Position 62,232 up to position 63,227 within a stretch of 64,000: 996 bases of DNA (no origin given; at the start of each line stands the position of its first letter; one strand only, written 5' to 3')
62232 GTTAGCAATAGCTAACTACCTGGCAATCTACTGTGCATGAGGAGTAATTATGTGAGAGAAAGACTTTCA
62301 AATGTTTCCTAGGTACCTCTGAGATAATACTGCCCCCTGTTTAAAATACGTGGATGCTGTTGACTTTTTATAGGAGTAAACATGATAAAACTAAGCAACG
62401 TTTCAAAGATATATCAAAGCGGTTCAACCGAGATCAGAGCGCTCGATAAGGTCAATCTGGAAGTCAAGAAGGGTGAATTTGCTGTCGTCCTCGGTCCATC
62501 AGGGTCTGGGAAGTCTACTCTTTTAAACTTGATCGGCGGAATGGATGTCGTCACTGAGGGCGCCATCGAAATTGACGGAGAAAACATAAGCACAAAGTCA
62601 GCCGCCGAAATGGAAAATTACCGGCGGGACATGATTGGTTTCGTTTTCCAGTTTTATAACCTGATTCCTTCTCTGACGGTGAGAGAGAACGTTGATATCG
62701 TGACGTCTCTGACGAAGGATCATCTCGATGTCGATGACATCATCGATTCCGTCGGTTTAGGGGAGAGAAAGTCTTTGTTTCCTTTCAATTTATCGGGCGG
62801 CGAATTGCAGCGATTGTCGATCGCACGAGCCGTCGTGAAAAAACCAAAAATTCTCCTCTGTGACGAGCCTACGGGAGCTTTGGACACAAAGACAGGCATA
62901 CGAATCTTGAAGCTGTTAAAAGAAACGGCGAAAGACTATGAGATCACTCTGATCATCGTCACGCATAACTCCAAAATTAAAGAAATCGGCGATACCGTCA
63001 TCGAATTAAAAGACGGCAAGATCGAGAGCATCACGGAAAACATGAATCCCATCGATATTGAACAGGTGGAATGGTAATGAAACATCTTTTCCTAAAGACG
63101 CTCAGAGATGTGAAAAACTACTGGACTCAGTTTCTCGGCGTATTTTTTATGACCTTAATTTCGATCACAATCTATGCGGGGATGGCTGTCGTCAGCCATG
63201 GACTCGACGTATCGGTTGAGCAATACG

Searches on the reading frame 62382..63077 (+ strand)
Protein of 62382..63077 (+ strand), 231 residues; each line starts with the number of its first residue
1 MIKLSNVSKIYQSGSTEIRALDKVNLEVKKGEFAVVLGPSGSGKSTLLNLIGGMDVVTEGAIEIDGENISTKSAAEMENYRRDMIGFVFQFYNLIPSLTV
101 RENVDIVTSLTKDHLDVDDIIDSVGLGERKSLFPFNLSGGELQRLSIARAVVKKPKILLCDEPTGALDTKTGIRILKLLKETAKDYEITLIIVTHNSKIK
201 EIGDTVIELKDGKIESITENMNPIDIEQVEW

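Call 17: search_protein_families(library=pfam, proteins=[window:62382-63077:+], max_evalue=0.01)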
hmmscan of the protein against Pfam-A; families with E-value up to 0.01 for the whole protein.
window:62382-63077:+ (231 aa): 11 families
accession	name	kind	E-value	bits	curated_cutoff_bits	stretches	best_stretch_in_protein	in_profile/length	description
PF00005.33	ABC_tran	-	8.7e-35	120.7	25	1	21-164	1-136/137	ABC transporter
PF13304.12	AAA_21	-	1.8e-07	31.9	27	0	33-57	1-28/304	AAA domain, putative AbiEii toxin, Type IV TA system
PF02463.25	SMC_N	-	2.1e-07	31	40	1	124-210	135-212/220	RecF/RecN/SMC N terminal domain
PF03193.22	RsgA_GTPase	-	4.7e-05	23.7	30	1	15-62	91-137/174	RsgA GTPase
PF09818.15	ABC_ATPase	-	0.00019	21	23.2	0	173-224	208-261/283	P-loop domain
PF13555.12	AAA_29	-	0.00058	20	27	1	22-48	13-39/61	P-loop containing region of AAA domain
PF25199.1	nSTAND_NTPase5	-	0.002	18.4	34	1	23-48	31-58/145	Novel STAND NTPase 5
PF13166.12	AAA_13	-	0.0038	16.4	36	0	146-198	518-572/713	AAA domain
PF20703.3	nSTAND1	-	0.0044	17.1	27.1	1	22-49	24-51/379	Novel STAND NTPase 1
PF13191.12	AAA_16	-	0.0081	17.1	32.6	0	16-49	7-42/167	AAA ATPase domain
PF13476.12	AAA_23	-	0.0099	17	27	0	18-51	7-39/201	AAA domain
